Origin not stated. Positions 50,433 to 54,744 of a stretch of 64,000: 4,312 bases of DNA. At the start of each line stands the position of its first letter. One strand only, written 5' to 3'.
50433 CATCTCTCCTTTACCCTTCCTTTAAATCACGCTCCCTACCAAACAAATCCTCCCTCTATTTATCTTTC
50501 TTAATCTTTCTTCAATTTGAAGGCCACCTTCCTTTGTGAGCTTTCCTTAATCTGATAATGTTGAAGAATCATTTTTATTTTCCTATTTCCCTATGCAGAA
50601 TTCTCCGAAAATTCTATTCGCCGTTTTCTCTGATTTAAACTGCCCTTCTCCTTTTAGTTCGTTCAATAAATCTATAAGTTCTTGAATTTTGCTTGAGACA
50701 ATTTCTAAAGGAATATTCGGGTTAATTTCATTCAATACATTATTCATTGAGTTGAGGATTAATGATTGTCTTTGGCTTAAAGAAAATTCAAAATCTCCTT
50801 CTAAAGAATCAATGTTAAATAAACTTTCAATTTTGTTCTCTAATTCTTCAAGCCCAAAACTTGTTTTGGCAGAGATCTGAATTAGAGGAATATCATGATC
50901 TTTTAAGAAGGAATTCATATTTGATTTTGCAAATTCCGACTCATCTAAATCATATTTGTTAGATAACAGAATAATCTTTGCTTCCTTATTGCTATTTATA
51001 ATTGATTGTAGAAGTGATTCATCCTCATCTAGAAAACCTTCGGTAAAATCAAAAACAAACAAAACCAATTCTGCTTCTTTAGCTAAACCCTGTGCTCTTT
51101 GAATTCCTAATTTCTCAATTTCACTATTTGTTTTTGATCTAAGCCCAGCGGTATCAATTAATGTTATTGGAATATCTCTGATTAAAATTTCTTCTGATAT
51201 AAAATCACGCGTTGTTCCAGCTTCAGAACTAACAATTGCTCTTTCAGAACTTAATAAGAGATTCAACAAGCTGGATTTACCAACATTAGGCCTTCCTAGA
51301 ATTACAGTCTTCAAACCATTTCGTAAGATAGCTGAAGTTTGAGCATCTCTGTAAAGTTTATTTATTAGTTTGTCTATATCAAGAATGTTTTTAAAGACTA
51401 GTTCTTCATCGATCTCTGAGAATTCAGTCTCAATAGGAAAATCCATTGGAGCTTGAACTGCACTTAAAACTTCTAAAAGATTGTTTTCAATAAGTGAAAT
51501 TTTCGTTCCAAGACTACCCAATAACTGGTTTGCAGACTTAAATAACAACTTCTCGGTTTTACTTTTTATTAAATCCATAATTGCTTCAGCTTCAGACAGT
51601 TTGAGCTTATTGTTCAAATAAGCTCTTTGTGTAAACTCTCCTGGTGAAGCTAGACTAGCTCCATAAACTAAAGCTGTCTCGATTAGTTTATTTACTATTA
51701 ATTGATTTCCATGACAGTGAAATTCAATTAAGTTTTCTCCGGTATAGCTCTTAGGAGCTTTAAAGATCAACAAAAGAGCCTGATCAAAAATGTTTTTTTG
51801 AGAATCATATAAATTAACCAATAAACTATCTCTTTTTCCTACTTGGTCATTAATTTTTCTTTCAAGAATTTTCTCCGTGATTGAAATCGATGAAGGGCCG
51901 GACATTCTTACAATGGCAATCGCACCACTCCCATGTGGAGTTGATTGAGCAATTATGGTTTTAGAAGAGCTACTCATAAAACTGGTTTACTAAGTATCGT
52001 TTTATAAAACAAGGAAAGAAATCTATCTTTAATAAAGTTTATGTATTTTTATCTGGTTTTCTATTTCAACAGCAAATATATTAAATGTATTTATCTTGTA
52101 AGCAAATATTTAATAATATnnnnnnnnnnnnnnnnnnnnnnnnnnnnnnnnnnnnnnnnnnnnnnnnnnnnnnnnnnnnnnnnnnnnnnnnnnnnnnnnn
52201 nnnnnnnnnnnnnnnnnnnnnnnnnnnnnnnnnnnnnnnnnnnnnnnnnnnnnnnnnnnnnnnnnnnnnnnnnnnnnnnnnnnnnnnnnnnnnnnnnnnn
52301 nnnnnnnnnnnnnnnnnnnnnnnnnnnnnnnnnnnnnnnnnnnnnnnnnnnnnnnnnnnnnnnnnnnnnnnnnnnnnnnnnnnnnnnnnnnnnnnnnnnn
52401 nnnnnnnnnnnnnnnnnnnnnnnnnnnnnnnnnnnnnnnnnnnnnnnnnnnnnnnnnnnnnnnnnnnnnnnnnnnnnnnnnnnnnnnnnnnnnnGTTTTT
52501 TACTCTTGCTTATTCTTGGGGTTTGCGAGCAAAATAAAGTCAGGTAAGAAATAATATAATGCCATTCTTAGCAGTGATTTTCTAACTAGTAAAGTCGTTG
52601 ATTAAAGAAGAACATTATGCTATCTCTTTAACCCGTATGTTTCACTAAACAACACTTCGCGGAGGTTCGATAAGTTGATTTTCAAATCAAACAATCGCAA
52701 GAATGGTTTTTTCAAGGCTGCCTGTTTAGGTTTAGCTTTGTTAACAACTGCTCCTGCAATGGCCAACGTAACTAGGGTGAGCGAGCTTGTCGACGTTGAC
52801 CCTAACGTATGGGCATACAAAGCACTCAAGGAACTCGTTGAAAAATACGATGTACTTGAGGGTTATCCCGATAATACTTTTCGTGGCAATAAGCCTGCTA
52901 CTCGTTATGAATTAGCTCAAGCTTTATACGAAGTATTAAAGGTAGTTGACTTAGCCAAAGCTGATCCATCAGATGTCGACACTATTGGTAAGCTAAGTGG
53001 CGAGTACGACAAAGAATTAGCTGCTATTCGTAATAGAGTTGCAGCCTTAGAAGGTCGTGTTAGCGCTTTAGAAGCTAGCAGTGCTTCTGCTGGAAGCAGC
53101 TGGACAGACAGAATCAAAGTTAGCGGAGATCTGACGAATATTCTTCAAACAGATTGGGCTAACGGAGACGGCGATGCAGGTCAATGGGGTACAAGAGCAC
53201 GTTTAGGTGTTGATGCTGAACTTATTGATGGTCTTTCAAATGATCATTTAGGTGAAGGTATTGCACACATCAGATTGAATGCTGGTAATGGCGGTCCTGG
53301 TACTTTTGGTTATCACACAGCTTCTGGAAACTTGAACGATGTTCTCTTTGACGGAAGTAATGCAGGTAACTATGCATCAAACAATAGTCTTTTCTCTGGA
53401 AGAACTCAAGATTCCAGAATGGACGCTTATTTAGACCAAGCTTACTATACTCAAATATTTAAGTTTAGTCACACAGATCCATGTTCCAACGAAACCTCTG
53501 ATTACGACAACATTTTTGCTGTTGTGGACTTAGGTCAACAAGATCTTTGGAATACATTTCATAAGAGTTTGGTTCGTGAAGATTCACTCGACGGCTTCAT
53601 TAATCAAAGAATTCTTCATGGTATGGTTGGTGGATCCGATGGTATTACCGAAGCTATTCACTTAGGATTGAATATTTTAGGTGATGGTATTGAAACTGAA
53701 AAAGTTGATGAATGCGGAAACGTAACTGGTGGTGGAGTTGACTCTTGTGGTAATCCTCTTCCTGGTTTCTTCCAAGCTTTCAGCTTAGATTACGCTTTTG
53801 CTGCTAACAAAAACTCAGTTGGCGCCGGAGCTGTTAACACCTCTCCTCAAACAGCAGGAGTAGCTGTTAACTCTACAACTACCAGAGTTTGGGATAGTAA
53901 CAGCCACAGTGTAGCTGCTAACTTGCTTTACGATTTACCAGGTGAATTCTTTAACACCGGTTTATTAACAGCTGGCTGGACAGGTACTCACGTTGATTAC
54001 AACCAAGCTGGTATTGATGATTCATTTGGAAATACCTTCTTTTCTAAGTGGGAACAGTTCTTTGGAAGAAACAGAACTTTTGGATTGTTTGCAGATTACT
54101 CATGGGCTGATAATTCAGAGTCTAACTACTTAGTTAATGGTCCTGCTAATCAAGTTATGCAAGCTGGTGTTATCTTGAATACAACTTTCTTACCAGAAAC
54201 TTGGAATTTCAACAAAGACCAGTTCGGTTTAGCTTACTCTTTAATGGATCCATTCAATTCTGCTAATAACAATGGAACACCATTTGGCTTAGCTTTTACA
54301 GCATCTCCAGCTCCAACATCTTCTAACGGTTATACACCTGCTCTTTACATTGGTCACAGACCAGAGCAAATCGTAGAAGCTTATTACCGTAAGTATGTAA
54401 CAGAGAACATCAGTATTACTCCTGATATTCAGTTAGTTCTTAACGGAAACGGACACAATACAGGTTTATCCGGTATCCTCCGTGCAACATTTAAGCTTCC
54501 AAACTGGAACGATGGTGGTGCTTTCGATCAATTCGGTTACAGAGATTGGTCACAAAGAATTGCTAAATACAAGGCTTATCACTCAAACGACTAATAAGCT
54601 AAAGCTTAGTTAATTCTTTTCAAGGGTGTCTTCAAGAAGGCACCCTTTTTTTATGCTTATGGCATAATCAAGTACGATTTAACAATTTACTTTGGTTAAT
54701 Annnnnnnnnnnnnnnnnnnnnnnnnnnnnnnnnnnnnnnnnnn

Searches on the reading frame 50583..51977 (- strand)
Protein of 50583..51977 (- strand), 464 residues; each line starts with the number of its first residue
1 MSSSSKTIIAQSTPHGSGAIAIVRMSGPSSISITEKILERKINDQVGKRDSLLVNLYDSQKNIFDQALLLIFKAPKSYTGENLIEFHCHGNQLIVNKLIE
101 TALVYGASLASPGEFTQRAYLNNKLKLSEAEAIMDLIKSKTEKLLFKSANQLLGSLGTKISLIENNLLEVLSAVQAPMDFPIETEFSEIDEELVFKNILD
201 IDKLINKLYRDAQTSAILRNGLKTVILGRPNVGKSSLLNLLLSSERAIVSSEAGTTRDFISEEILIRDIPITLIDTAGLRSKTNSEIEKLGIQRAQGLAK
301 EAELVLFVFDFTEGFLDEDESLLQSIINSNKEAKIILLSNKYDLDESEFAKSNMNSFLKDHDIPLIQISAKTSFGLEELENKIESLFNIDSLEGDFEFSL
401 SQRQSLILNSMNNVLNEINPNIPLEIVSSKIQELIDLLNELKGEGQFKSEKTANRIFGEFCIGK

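Call 57: search_protein_families(library=pfam, proteins=[window:50583-51977:-], max_evalue=0.001)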
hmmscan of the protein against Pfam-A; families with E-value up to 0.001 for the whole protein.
window:50583-51977:- (464 aa): 11 families
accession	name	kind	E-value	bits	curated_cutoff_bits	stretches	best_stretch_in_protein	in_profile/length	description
PF10396.14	TrmE_N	-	4.4e-37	127.3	29.8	1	7-124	1-117/117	GTP-binding protein TrmE N-terminus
PF12631.12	MnmE_helical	-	4.4e-33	115.6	40.1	1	127-461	1-211/211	MnmE helical domain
PF01926.29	MMR_HSR1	-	1.6e-24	86.7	21.9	1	224-341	2-113/113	50S ribosome-binding GTPase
PF00071.28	Ras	-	3e-10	40.3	21.6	1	223-379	1-152/162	Ras family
PF02421.24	FeoB_N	-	3.1e-10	40.2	27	1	224-383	3-156/156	Ferrous iron transport protein B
PF03193.22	RsgA_GTPase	-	1.7e-06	28.4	30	0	329-385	50-106/174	RsgA GTPase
PF04548.22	AIG1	-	2e-06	27.7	27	1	224-358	3-146/212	AIG1 family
PF00009.33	GTP_EFTU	-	2.7e-05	24.3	26.5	1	256-385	56-184/188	Elongation factor Tu GTP binding domain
PF00350.29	Dynamin_N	-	5.4e-05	23.7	27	0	225-259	2-35/168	Dynamin family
PF08477.19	Roc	-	7.9e-05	23.3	27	1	223-343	1-119/119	Ras of Complex, Roc, domain of DAPkinase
PF00025.27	Arf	-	0.00014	21.8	22.3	1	220-379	13-166/174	ADP-ribosylation factor family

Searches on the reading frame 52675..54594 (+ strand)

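Call 57: search_protein_families(library=pfam, proteins=[window:52675-54594:+], max_evalue=0.001)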
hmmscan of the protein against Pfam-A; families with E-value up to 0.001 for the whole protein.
window:52675-54594:+ (639 aa): 2 families
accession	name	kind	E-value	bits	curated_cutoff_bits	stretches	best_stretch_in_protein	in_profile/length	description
PF04966.18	OprB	-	2e-07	31.2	22.9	1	458-594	237-355/372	Carbohydrate-selective porin, OprB family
PF00395.25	SLH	-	3.4e-07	30.6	20.8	1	40-81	4-44/44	S-layer homology domain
